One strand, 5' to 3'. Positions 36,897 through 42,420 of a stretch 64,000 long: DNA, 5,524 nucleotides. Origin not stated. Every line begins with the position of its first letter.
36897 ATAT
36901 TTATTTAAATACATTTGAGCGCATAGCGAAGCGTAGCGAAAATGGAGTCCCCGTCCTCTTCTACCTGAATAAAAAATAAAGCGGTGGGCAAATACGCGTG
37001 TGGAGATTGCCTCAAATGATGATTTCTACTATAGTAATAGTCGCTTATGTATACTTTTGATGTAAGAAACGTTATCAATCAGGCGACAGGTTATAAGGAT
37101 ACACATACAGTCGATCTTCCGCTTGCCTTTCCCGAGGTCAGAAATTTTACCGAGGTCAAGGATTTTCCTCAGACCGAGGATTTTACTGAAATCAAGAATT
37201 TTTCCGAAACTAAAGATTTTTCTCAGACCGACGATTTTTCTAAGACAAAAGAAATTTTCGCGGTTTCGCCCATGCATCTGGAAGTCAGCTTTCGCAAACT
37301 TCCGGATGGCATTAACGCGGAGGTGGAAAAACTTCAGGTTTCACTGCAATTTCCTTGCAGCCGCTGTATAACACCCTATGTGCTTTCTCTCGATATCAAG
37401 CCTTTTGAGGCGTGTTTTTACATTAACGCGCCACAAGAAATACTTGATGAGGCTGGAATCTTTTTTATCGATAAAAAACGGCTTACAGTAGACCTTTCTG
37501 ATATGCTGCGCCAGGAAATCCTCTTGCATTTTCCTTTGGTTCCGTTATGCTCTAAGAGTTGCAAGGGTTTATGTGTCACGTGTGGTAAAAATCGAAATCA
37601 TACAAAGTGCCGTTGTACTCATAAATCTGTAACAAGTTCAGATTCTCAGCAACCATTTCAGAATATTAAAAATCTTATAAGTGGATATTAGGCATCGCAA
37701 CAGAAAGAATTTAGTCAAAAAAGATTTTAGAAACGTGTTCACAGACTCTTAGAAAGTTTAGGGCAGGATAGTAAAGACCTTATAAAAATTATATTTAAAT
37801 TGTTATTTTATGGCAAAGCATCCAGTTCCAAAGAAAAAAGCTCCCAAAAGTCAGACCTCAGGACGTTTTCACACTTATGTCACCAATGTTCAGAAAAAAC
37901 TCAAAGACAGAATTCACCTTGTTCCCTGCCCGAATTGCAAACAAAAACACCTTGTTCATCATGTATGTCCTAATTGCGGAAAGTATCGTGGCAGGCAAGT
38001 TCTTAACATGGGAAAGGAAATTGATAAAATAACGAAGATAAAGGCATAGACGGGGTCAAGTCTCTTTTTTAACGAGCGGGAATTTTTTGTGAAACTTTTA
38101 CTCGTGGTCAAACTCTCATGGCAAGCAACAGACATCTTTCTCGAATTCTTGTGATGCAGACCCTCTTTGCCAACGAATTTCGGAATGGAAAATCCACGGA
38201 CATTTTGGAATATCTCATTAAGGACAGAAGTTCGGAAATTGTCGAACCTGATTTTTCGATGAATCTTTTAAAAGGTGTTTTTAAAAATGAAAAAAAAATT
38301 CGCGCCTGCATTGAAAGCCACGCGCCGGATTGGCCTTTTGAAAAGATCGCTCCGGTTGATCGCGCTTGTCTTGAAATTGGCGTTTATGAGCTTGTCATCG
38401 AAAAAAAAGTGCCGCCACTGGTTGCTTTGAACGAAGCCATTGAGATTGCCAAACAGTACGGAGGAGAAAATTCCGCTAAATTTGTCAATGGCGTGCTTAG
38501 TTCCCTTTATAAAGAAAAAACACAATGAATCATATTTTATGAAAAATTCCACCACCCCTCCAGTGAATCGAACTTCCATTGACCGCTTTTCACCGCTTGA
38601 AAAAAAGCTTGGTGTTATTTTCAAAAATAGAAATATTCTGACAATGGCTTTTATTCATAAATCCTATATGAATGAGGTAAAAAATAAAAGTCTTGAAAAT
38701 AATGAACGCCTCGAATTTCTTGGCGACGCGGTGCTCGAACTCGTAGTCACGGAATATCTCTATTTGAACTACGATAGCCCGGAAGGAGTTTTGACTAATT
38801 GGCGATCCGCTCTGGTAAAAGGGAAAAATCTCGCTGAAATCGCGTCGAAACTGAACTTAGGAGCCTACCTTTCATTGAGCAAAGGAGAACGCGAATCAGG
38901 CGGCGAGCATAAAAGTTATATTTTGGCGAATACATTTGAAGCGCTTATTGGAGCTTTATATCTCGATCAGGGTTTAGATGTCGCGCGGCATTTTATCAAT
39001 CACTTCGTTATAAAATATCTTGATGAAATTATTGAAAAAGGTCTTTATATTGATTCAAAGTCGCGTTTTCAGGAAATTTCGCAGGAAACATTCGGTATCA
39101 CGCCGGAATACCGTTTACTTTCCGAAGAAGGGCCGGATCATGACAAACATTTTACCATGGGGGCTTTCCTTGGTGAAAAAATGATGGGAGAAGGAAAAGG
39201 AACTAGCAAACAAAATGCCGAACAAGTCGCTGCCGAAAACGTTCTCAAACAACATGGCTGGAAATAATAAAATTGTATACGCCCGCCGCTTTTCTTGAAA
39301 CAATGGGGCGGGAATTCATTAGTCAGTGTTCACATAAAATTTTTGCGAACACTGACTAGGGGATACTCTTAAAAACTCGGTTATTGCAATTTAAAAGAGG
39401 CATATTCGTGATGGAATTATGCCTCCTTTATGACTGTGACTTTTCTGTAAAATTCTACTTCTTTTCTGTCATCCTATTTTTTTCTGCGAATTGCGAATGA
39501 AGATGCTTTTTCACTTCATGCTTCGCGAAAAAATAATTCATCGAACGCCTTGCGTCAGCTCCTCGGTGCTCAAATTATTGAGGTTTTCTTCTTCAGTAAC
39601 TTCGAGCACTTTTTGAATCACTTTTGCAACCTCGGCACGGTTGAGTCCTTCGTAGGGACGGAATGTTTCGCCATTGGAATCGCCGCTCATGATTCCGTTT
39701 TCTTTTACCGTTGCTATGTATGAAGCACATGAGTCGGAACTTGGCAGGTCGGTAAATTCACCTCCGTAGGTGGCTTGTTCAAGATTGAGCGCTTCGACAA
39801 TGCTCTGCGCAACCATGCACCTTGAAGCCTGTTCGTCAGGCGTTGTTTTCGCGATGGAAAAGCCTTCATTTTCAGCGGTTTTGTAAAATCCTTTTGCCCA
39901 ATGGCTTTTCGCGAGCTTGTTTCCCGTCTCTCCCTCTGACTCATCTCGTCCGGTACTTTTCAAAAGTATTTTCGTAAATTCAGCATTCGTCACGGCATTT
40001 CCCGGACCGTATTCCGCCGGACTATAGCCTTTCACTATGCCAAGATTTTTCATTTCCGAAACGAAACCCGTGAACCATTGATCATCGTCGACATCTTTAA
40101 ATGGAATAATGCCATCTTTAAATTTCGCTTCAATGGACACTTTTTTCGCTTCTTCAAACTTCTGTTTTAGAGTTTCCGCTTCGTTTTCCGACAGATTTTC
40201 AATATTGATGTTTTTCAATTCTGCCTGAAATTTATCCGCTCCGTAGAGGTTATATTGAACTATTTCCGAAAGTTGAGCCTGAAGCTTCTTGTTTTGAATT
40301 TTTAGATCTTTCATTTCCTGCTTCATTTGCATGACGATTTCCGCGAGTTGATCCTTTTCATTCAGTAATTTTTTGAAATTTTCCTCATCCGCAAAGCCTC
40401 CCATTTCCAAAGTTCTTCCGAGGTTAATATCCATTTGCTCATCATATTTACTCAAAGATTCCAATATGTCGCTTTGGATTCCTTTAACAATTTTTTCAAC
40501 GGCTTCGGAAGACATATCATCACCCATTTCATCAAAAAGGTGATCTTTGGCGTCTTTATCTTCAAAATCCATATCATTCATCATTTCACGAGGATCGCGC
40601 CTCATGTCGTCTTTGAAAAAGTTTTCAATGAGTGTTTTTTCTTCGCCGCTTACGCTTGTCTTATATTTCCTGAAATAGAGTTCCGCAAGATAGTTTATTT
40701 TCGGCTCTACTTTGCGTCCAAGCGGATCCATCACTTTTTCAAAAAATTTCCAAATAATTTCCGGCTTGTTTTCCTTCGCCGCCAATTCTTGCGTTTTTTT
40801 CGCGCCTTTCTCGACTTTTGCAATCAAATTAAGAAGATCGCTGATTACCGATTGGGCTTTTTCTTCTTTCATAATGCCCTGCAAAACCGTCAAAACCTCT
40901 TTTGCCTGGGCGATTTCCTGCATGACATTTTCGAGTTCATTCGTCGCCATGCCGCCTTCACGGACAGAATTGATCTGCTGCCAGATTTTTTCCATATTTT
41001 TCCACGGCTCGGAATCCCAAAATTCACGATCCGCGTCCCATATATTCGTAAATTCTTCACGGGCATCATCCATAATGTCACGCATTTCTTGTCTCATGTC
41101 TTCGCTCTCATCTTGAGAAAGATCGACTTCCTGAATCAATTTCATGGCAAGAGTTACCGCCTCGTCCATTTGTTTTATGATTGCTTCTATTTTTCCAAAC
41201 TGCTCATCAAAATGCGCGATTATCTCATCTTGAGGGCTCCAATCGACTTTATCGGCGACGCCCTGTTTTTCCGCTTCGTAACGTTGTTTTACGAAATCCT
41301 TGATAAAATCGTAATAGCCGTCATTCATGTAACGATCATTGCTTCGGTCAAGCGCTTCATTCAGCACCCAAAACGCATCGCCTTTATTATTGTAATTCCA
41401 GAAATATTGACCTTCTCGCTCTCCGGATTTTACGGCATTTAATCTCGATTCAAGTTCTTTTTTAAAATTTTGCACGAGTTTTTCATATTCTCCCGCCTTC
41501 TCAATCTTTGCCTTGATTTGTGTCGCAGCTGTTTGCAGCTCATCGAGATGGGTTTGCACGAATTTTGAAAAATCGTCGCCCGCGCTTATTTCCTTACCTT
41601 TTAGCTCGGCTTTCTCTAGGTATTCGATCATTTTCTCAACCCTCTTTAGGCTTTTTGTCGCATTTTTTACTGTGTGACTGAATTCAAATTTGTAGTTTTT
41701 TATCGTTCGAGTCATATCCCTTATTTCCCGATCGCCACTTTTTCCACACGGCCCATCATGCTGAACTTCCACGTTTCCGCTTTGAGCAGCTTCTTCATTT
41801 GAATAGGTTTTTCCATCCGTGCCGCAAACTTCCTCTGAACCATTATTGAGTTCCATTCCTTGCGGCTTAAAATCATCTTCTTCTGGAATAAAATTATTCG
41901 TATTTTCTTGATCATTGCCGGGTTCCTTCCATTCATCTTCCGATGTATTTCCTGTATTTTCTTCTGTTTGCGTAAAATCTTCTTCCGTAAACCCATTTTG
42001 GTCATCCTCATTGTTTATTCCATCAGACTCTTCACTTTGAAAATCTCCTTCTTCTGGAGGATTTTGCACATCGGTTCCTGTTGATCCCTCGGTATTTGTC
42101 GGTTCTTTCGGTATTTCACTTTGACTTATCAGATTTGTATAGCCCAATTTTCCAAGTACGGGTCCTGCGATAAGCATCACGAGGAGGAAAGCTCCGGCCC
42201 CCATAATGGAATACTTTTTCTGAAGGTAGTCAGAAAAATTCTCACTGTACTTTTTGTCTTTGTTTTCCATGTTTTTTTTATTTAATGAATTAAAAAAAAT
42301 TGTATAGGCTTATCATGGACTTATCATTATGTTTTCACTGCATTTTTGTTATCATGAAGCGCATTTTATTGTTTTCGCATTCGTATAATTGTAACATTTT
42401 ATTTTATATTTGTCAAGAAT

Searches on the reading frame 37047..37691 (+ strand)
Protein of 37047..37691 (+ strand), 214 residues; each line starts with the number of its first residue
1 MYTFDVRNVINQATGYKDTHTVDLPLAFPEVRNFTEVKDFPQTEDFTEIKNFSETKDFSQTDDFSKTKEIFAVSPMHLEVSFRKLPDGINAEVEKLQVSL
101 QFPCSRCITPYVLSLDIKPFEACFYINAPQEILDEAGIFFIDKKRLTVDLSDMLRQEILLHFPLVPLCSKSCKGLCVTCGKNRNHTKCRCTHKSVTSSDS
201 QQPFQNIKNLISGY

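Call 71: search_protein_families(library=pfam, proteins=[window:37047-37691:+], max_evalue=0.00001)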
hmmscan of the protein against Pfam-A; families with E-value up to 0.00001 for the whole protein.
window:37047-37691:+ (214 aa): 1 family
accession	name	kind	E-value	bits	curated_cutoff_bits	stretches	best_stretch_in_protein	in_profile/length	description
PF02620.22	YceD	-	1.3e-17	64.4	33.2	1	96-210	5-118/119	Large ribosomal RNA subunit accumulation protein YceD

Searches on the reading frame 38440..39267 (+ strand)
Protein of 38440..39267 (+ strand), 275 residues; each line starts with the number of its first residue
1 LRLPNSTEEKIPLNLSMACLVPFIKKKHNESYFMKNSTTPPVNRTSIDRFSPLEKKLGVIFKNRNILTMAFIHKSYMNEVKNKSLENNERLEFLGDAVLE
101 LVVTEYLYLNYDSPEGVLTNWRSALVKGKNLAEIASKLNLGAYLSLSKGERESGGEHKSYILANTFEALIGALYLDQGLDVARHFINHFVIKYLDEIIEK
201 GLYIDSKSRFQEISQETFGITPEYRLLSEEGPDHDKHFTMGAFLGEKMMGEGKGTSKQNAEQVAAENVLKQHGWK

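Call 71: search_protein_families(library=pfam, proteins=[window:38440-39267:+], max_evalue=0.00001)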
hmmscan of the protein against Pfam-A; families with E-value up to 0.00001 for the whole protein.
window:38440-39267:+ (275 aa): 4 families
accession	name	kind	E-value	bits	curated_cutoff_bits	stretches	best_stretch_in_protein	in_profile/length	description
PF14622.11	Ribonucleas_3_3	-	3.1e-40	137.7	35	1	64-193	2-127/128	Ribonuclease-III-like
PF00636.31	Ribonuclease_3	-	1e-27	97.3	27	1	89-178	1-102/102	Ribonuclease III domain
PF00035.32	dsrm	-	7.7e-14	52.5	23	1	207-271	2-65/66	Double-stranded RNA binding motif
PF22935.1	RM44_endonuclase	-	4.1e-07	30.6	27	1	55-173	11-139/139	Large ribosomal subunit protein mL44, endonuclease domain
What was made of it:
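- RNase III is encoded in the window at 38440-39267 (call 71).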

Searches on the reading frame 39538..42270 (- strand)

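Call 9: search_protein_families(library=ncbifam, proteins=[window:39538-42270:-])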
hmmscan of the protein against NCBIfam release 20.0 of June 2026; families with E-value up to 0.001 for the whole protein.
window:39538-42270:- (910 aa): 0 families

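Call 71: search_protein_families(library=pfam, proteins=[window:39538-42270:-], max_evalue=0.00001)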
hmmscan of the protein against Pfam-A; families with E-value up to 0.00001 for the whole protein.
window:39538-42270:- (910 aa): 1 family
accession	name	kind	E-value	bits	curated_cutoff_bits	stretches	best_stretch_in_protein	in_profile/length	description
PF00395.25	SLH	-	7.3e-17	61.5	20.8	2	839-882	2-44/44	S-layer homology domain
